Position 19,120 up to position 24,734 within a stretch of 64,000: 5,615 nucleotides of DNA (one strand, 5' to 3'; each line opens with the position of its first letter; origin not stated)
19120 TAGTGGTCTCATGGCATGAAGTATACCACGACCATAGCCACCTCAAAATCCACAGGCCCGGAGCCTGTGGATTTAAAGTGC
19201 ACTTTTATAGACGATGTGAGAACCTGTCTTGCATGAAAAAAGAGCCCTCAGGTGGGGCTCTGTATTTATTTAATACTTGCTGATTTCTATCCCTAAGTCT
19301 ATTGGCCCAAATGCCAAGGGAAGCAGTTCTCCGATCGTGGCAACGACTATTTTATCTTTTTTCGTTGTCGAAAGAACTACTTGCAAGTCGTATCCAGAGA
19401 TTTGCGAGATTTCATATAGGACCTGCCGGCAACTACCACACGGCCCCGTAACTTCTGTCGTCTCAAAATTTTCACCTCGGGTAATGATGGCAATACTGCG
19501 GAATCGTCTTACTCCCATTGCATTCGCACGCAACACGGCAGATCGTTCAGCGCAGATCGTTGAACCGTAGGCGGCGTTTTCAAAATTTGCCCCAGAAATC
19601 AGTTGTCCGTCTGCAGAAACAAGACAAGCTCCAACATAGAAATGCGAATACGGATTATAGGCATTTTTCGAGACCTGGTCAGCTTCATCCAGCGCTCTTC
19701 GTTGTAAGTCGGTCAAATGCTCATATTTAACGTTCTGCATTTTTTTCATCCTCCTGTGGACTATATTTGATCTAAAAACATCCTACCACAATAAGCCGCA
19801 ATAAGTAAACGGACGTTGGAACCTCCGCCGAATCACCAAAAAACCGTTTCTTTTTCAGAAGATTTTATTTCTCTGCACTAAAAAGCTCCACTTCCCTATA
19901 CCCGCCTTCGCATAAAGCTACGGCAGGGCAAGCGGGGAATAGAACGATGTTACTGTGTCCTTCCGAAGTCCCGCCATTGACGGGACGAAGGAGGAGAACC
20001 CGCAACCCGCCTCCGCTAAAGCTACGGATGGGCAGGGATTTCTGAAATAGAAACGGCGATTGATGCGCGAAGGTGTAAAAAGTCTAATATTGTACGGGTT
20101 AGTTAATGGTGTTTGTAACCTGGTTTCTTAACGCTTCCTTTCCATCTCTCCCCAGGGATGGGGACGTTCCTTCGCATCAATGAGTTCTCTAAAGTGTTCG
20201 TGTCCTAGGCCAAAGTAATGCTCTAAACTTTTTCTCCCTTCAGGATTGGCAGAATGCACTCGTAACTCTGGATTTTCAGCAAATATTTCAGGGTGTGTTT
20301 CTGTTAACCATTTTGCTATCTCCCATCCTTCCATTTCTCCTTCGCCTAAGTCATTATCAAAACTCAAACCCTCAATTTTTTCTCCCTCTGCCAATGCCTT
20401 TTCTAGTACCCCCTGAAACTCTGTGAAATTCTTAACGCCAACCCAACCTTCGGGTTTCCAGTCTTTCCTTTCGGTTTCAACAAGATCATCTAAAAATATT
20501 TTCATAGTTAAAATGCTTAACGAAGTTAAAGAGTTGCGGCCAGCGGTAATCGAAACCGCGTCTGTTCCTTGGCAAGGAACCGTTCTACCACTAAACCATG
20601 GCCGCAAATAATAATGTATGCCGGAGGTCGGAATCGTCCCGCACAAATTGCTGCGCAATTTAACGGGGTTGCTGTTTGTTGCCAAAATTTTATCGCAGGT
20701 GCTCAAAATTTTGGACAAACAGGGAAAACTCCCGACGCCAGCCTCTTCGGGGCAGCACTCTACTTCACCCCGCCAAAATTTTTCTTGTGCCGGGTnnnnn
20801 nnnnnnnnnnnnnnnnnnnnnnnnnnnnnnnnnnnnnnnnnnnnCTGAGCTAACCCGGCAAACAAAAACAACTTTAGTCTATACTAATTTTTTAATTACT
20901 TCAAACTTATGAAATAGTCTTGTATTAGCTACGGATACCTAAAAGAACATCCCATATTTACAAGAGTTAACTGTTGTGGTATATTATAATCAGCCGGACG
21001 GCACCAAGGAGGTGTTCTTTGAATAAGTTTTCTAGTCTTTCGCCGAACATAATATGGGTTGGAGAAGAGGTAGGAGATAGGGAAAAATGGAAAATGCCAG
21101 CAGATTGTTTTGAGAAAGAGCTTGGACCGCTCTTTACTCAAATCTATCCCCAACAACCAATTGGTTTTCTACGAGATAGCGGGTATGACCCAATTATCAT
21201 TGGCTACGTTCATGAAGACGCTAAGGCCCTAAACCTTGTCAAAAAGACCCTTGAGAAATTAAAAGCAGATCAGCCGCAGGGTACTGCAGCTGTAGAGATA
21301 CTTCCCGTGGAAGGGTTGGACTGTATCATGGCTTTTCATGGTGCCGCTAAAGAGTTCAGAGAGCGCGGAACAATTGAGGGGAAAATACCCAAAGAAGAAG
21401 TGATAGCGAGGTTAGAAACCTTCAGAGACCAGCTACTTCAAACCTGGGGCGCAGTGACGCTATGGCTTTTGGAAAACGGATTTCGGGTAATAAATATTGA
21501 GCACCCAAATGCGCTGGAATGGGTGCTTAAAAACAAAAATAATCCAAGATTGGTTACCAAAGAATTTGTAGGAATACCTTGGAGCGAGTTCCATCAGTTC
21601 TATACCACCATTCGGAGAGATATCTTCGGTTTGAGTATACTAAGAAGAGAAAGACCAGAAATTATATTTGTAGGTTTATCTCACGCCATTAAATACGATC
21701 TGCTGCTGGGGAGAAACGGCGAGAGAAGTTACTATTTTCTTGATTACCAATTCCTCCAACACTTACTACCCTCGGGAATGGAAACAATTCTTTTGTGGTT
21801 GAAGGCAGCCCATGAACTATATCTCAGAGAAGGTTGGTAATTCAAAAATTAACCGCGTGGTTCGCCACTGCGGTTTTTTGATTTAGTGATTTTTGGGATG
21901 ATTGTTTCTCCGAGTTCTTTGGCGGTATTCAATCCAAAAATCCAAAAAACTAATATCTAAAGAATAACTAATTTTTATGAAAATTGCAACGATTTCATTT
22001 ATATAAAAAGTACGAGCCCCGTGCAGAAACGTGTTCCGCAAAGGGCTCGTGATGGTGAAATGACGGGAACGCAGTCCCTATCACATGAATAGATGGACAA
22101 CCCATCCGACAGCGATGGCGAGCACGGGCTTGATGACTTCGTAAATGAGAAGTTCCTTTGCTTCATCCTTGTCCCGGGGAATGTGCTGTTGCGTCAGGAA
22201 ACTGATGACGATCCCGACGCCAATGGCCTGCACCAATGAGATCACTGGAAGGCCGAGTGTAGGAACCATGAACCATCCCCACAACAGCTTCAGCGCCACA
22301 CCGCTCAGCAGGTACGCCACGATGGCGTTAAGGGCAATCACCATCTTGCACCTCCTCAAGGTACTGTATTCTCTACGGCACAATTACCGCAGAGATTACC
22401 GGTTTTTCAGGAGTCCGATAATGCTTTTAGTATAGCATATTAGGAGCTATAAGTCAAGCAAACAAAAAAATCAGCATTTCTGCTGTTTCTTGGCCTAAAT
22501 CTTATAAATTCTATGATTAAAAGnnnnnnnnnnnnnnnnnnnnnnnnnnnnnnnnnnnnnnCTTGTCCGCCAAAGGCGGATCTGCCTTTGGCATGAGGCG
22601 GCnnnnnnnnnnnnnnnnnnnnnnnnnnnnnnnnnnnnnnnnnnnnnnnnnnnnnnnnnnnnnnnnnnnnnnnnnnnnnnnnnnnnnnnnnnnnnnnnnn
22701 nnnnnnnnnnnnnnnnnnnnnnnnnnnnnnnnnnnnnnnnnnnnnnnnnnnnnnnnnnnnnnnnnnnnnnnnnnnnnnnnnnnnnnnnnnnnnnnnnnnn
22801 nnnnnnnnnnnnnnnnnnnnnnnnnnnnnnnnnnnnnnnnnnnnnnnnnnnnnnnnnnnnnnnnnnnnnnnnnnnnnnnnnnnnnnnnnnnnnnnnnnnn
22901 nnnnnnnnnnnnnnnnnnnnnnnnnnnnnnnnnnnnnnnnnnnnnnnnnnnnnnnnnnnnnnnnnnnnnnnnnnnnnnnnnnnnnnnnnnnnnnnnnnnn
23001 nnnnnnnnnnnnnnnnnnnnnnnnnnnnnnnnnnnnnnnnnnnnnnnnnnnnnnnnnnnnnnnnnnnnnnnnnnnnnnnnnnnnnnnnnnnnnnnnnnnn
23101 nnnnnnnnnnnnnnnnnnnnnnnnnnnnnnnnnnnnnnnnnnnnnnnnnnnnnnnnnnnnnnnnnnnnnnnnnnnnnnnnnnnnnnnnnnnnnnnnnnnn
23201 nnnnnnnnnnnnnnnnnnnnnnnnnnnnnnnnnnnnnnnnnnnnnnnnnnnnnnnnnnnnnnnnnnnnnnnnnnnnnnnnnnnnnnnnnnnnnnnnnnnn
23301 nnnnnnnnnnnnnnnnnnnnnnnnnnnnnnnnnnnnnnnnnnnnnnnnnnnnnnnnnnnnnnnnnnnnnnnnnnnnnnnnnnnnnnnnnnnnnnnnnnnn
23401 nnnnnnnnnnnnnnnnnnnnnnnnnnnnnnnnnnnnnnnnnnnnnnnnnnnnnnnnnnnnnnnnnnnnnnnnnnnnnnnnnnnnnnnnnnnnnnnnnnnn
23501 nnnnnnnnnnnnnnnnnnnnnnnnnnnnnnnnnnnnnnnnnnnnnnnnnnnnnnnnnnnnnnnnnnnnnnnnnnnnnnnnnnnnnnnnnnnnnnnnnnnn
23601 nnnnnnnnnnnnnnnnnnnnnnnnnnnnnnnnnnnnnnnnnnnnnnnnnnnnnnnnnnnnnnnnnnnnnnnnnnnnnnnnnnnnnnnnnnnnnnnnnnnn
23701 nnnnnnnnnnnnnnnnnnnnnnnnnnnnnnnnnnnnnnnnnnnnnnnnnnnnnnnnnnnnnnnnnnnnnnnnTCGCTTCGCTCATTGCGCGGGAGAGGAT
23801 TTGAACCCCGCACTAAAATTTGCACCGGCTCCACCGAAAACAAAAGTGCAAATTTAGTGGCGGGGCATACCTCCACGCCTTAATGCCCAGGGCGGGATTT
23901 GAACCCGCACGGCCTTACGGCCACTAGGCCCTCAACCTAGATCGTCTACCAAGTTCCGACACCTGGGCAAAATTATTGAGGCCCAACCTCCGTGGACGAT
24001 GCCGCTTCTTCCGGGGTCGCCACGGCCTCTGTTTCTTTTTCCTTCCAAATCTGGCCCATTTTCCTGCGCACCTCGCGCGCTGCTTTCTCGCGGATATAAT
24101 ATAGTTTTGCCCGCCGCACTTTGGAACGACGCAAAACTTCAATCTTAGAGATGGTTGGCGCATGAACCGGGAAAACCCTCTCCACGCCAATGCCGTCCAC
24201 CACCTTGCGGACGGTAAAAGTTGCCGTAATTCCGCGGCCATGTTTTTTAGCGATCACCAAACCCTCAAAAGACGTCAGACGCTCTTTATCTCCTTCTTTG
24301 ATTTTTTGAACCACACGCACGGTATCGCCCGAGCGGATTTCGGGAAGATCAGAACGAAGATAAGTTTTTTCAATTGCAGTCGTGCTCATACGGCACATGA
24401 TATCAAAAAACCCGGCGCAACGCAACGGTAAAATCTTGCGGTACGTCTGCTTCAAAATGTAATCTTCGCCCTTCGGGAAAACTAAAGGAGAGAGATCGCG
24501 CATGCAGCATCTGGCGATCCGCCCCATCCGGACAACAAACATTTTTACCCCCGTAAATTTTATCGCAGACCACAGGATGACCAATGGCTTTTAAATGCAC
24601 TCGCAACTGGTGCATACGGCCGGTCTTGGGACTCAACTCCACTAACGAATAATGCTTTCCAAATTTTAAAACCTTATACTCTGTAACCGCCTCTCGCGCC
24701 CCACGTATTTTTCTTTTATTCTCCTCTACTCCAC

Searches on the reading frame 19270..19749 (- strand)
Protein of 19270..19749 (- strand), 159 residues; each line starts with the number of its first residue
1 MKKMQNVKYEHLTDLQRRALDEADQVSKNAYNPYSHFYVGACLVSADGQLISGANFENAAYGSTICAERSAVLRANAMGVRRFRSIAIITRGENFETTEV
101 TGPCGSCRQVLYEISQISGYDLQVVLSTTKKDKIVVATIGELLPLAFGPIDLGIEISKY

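Call 49: search_protein_families(library=pfam, proteins=[window:19270-19749:-], max_evalue=0.01)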
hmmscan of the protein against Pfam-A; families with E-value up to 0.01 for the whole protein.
window:19270-19749:- (159 aa): 2 families
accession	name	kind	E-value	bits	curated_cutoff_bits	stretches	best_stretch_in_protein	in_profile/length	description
PF00383.29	dCMP_cyt_deam_1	-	2.3e-16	60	25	1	17-115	5-94/102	Cytidine and deoxycytidylate deaminase zinc-binding region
PF08211.18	dCMP_cyt_deam_2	-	9.1e-10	39.3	25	1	14-86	40-110/130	Cytidine and deoxycytidylate deaminase zinc-binding region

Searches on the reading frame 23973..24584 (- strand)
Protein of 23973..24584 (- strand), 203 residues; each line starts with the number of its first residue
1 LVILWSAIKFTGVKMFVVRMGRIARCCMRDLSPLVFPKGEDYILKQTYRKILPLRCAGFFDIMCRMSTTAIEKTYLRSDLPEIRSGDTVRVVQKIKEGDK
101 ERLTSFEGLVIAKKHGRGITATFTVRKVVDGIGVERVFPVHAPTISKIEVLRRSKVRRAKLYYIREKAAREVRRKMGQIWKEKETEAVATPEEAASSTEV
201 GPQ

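Call 49: search_protein_families(library=pfam, proteins=[window:23973-24584:-], max_evalue=0.01)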
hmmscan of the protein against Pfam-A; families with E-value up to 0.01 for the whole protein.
window:23973-24584:- (203 aa): 1 family
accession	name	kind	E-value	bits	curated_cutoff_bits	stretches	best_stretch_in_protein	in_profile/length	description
PF01245.26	Ribosomal_L19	-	4.8e-40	136.4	22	1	70-173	5-107/111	Ribosomal protein L19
